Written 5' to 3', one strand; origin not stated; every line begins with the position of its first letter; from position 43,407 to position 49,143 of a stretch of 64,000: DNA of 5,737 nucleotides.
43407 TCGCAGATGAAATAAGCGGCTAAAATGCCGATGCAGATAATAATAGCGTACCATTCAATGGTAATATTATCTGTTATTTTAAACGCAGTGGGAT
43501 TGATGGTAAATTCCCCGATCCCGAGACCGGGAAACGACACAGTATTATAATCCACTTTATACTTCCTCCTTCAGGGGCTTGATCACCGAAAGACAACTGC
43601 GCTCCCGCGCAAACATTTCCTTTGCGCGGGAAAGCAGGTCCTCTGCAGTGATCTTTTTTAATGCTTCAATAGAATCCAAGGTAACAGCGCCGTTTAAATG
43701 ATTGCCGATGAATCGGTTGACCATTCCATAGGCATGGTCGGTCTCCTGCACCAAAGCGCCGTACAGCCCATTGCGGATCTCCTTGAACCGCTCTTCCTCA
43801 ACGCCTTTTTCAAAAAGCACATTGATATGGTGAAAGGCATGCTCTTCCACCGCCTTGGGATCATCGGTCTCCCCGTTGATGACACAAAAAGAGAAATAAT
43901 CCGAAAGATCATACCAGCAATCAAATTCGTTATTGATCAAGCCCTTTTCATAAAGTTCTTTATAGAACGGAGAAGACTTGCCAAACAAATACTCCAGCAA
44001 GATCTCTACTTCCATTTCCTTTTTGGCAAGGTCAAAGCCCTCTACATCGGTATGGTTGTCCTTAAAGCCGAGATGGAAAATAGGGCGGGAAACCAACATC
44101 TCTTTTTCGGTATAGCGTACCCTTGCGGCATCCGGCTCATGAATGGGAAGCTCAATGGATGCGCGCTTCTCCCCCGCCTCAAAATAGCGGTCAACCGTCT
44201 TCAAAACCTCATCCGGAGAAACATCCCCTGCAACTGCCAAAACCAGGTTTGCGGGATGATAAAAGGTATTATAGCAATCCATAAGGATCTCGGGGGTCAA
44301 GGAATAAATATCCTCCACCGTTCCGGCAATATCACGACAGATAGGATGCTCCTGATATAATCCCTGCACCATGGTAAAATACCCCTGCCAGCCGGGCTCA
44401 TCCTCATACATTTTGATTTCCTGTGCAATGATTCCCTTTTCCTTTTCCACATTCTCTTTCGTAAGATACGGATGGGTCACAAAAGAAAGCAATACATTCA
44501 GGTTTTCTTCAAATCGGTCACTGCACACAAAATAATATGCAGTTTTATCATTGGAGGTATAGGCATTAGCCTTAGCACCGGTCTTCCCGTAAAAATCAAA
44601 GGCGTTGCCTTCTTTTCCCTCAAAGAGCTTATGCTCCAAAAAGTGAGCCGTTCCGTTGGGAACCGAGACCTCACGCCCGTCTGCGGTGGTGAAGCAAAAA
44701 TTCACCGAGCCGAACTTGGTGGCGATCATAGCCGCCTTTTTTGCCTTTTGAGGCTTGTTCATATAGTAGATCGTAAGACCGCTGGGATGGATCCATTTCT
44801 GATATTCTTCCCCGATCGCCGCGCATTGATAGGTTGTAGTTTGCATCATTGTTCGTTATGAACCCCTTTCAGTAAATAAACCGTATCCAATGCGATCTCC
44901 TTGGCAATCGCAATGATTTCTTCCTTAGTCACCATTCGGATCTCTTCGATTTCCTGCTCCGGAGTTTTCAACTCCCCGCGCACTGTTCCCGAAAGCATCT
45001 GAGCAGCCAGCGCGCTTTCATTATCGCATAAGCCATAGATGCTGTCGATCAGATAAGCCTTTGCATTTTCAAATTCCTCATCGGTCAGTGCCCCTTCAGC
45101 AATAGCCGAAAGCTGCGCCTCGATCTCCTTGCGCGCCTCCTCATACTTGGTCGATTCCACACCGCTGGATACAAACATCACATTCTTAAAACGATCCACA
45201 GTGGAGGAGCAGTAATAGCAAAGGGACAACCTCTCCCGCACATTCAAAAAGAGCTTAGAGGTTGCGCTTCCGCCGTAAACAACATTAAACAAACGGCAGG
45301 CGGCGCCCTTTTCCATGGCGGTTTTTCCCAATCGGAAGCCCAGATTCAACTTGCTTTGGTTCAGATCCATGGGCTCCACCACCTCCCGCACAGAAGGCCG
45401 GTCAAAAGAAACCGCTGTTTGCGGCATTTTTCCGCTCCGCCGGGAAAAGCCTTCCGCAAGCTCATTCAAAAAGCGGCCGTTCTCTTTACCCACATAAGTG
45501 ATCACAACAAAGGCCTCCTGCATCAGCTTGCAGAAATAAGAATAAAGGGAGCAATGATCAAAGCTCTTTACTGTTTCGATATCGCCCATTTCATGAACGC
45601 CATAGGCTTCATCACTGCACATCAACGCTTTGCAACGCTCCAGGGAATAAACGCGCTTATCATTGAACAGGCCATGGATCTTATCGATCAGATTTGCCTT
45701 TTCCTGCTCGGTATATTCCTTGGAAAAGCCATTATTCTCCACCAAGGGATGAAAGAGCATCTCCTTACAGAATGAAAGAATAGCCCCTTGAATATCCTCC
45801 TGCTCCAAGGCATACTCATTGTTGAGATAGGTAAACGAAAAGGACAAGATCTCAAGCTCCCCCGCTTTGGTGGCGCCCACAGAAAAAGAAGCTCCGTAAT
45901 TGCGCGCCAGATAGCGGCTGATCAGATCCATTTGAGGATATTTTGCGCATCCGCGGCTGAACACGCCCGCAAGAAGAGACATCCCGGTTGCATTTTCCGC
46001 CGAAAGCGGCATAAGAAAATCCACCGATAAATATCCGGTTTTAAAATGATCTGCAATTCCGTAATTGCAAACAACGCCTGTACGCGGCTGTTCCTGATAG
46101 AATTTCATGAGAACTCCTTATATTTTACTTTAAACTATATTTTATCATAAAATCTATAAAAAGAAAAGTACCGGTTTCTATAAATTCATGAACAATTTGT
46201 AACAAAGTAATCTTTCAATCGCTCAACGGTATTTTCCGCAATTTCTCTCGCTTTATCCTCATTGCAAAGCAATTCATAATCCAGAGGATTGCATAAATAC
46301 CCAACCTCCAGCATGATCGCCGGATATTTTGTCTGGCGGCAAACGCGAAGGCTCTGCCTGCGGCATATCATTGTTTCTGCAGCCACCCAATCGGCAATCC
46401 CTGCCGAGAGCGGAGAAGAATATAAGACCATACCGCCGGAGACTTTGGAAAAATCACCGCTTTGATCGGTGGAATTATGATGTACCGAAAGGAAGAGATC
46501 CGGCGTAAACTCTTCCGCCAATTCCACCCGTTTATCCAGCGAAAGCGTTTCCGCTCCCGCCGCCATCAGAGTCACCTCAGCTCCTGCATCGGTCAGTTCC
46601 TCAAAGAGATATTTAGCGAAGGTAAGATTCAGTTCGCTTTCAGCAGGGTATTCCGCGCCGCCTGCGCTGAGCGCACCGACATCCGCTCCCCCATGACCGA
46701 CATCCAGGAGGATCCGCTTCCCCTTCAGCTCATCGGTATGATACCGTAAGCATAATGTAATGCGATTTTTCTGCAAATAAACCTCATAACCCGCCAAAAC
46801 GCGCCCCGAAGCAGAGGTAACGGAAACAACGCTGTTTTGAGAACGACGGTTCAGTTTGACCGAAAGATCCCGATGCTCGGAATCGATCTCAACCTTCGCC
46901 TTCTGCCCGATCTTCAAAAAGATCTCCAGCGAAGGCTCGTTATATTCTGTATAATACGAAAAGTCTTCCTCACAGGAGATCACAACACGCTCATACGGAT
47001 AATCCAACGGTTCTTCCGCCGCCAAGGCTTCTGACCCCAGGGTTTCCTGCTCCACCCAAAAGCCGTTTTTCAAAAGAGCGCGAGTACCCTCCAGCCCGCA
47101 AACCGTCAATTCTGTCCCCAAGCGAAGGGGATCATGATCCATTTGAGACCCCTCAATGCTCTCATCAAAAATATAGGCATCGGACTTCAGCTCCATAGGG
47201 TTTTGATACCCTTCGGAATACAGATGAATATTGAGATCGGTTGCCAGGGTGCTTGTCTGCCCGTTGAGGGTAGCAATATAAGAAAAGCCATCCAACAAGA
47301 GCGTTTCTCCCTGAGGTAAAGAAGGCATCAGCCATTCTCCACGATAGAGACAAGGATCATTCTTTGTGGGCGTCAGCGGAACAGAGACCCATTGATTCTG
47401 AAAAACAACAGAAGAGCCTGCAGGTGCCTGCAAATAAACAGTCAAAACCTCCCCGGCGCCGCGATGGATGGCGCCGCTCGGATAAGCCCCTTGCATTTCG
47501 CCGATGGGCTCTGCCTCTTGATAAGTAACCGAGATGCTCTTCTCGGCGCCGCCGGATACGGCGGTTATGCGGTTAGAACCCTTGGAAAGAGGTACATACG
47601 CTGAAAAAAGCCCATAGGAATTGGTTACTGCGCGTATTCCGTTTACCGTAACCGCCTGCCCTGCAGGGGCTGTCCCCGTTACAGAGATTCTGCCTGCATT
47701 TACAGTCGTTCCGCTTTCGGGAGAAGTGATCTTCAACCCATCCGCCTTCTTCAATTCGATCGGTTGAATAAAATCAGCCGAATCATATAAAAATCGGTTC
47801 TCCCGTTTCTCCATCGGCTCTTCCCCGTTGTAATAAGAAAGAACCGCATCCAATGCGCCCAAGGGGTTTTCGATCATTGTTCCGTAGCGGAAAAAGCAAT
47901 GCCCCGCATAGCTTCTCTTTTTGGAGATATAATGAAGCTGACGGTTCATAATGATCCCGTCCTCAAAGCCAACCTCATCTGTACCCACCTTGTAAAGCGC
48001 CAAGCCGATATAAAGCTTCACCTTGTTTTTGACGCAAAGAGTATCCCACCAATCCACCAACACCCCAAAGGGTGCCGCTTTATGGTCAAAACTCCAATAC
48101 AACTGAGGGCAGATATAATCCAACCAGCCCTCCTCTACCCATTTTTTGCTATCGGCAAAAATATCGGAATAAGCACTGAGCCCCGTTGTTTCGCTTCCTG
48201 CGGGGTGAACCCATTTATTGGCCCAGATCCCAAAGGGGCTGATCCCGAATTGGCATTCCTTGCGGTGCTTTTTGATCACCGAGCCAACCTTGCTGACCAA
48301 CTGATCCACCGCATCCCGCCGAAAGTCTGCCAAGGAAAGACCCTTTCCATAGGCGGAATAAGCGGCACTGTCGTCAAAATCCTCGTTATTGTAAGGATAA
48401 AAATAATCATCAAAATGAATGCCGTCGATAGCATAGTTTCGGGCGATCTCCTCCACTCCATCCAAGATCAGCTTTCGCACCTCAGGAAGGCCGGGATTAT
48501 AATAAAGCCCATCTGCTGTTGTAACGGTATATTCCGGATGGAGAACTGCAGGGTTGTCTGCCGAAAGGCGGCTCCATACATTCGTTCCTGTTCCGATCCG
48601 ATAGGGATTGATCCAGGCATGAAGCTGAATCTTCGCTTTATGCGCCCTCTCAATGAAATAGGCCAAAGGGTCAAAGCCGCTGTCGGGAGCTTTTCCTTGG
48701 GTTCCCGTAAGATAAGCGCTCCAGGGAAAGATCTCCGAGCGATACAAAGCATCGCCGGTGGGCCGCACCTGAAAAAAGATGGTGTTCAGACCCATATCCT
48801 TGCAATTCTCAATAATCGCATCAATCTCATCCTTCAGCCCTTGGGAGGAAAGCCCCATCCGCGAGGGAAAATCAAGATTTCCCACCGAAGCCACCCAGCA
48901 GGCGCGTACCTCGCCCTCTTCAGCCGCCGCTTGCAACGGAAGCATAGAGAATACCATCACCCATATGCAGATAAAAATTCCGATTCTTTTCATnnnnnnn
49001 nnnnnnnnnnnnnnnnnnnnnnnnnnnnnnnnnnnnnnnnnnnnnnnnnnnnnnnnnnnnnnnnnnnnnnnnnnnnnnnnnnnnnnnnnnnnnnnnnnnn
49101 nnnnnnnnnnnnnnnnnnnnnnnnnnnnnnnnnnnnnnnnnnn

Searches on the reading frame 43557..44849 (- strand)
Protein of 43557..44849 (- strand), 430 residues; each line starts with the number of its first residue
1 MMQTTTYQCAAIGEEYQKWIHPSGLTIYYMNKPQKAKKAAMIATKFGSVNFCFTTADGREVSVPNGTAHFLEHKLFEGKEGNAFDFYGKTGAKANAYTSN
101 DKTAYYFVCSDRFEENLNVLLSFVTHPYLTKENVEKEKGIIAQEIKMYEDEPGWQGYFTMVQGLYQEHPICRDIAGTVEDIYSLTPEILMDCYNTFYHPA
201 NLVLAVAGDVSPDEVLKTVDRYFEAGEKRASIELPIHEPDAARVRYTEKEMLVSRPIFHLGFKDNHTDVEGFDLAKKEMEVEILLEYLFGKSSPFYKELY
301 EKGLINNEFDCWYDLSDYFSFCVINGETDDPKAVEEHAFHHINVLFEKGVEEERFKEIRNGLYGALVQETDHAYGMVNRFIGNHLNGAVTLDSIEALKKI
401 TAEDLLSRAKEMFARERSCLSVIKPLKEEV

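Call 9: search_protein_families(library=pfam, proteins=[window:43557-44849:-])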
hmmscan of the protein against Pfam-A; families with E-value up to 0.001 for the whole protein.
window:43557-44849:- (430 aa): 2 families
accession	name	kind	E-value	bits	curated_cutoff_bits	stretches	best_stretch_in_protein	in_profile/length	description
PF05193.26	Peptidase_M16_C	-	1.5e-19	71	23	1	183-362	1-181/181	Peptidase M16 inactive domain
PF00675.25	Peptidase_M16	-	4.7e-16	59.5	22.3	1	64-152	30-123/149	Insulinase (Peptidase family M16)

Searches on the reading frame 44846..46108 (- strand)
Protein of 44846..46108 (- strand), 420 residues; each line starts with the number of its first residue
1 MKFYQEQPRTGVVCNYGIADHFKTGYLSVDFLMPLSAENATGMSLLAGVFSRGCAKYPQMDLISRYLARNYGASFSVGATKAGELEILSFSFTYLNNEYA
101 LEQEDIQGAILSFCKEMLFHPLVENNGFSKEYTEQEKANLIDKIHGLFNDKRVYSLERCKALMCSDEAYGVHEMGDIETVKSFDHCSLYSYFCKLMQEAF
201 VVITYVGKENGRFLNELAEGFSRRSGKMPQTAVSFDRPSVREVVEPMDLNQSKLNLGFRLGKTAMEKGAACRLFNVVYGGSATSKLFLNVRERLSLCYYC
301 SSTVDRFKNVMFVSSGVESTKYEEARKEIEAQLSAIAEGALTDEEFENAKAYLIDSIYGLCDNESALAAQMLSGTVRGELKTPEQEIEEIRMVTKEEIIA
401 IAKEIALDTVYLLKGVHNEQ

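Call 9: search_protein_families(library=pfam, proteins=[window:44846-46108:-])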
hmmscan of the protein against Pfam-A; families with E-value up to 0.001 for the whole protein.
window:44846-46108:- (420 aa): 1 family
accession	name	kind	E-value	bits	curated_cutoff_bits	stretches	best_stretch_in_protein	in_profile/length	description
PF05193.26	Peptidase_M16_C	-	2.5e-17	63.8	23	1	187-352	6-180/181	Peptidase M16 inactive domain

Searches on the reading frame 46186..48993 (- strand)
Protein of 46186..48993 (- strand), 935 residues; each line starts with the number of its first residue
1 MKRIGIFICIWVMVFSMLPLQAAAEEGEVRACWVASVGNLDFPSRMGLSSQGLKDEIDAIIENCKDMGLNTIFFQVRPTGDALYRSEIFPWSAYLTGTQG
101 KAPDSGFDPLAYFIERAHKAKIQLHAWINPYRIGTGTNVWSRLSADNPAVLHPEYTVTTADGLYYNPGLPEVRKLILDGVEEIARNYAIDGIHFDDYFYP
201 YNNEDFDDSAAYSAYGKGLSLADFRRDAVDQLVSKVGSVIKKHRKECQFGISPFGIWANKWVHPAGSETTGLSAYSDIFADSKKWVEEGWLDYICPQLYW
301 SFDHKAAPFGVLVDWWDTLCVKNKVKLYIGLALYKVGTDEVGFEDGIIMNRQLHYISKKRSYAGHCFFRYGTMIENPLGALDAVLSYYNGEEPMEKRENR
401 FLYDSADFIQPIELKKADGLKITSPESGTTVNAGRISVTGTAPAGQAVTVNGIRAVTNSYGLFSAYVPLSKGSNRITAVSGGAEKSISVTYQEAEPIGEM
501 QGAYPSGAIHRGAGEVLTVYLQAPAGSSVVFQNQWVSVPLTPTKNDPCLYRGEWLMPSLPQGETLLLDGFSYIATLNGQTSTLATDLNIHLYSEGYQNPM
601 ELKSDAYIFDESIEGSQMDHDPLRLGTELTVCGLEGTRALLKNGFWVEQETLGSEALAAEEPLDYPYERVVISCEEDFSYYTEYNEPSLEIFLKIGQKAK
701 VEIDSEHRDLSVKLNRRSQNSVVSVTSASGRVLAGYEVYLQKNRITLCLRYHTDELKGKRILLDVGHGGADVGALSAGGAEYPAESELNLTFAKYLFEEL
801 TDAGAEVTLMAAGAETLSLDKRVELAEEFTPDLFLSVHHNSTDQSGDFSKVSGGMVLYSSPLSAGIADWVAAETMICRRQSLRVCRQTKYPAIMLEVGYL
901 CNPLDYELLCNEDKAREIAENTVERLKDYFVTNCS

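Call 9: search_protein_families(library=pfam, proteins=[window:46186-48993:-])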
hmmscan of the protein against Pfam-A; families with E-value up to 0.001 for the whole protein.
window:46186-48993:- (935 aa): 4 families
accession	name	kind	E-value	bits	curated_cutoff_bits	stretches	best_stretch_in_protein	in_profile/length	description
PF02638.21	GHL10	-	3.7e-69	233.7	27.9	1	28-338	1-301/311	Glycosyl hydrolase-like 10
PF01520.23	Amidase_3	-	4.7e-26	92.3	27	1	761-925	1-171/174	N-acetylmuramoyl-L-alanine amidase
PF09136.16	Glucodextran_B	-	2.7e-11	43.7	27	1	420-481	3-66/83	Glucodextranase, domain B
PF22768.1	SPP1_Dit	-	0.00083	20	25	0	444-493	49-95/97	Siphovirus-type tail component, C-terminal domain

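Call 25: find_encoding_contigs(protein=window:46186-48993:-, flank=3000, max_places=10)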
Protein window:46186-48993:- (935 aa): no gene with exactly this product is on record in the collection.

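Call 26: find_homologous_proteins(query=window:46186-48993:-, max_evalue=1e-50)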
Query window:46186-48993:- (935 aa): 7595 proteins with E <= 1e-50 among 8000 candidates; the best 120 are listed.
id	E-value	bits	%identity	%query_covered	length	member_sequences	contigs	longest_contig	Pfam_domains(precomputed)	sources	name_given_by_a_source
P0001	0.0e+0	2175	100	100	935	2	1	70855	PF02638.22,PF01520.24,PF09136.17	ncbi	-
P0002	0.0e+0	1761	79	100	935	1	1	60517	PF02638.22,PF01520.24,PF09136.17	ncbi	-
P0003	0.0e+0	1413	65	100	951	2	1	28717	PF02638.22,PF01520.24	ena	-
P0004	0.0e+0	1303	60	100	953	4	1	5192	PF02638.22,PF01520.24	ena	-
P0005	0.0e+0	1249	58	100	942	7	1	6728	PF02638.22,PF01520.24,PF09136.17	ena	-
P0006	0.0e+0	1244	59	100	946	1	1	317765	PF02638.22,PF01520.24,PF09136.17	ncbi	-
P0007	0.0e+0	1242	58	100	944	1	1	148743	PF02638.22,PF01520.24,PF09136.17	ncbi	-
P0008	0.0e+0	1220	58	97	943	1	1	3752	PF02638.22,PF01520.24,PF09136.17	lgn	-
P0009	0.0e+0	1213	56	99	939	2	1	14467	PF02638.22,PF01520.24,PF09136.17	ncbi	-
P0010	0.0e+0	1210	57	100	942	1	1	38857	PF02638.22,PF01520.24,PF09136.17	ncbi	-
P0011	0.0e+0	1208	56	100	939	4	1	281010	PF02638.22,PF01520.24,PF09136.17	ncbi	-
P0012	0.0e+0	1202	56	100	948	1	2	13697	PF02638.22,PF01520.24,PF09136.17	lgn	-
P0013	0.0e+0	1198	56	100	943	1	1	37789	PF02638.22,PF01520.24,PF09136.17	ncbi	-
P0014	0.0e+0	1195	57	100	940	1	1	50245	PF02638.22,PF01520.24,PF09136.17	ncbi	-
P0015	0.0e+0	1194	57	100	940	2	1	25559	PF02638.22,PF01520.24,PF09136.17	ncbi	-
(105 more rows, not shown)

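Call 27: find_encoding_contigs(protein=P0002, flank=3000, max_places=3)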
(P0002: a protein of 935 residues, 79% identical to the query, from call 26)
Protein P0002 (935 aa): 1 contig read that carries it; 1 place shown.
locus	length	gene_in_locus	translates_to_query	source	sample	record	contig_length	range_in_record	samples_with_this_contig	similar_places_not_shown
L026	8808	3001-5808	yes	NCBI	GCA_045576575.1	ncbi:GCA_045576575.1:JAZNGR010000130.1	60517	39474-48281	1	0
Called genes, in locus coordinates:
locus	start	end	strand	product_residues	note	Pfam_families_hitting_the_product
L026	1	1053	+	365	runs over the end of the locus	PF00768:Peptidase_S11, PF13354:Beta-lactamase2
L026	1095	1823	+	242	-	PF01479:S4 (weak), PF00849:PseudoU_synth_2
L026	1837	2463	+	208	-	-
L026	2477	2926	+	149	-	-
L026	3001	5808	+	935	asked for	PF02638:GHL10, PF09136:Glucodextran_B, PF01520:Amidase_3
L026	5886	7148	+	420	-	PF05193:Peptidase_M16_C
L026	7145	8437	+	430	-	PF00675:Peptidase_M16, PF05193:Peptidase_M16_C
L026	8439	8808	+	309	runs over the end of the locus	PF01790:LGT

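Call 28: find_encoding_contigs(protein=P0003, flank=3000, max_places=3)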
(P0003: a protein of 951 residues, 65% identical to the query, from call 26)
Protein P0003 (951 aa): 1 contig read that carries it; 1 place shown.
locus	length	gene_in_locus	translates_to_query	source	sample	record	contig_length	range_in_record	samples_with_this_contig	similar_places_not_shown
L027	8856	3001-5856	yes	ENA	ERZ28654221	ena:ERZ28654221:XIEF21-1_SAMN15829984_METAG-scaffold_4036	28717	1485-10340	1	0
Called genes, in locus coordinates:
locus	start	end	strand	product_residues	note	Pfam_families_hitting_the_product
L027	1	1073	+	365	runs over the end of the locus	PF00768:Peptidase_S11, PF13354:Beta-lactamase2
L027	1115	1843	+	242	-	PF01479:S4 (weak), PF00849:PseudoU_synth_2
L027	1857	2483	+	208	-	-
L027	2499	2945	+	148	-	-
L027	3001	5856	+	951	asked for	PF02638:GHL10, PF01520:Amidase_3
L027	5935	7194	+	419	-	PF05193:Peptidase_M16_C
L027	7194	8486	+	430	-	PF00675:Peptidase_M16, PF05193:Peptidase_M16_C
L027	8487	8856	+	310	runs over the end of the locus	PF01790:LGT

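Call 29: find_encoding_contigs(protein=P0001, flank=10000, max_places=3)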
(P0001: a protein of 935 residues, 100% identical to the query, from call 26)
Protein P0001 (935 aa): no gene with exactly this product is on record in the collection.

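Call 54: list_cluster_members(proteins=[P0001, P0002])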
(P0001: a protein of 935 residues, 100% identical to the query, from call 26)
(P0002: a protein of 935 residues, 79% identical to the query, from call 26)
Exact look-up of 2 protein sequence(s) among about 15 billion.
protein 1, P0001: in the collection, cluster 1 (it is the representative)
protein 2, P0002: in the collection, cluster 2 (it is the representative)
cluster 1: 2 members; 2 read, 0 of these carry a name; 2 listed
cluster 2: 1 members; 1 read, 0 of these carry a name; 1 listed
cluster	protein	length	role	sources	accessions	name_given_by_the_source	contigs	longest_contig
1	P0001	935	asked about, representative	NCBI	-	-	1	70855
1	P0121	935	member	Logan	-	-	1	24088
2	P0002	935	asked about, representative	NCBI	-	-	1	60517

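Call 55: find_encoding_contigs(protein=P0121, flank=3000, max_places=3)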
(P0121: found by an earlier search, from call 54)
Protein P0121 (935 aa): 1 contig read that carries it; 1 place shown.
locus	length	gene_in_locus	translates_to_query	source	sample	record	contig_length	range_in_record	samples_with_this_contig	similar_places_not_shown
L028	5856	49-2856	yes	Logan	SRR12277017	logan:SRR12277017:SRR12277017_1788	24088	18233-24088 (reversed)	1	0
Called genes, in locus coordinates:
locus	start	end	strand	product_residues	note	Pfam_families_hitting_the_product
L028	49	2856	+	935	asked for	PF02638:GHL10, PF09136:Glucodextran_B (weak), PF01520:Amidase_3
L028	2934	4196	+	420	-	PF05193:Peptidase_M16_C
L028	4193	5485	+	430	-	PF00675:Peptidase_M16, PF05193:Peptidase_M16_C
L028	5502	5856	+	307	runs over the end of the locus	PF01790:LGT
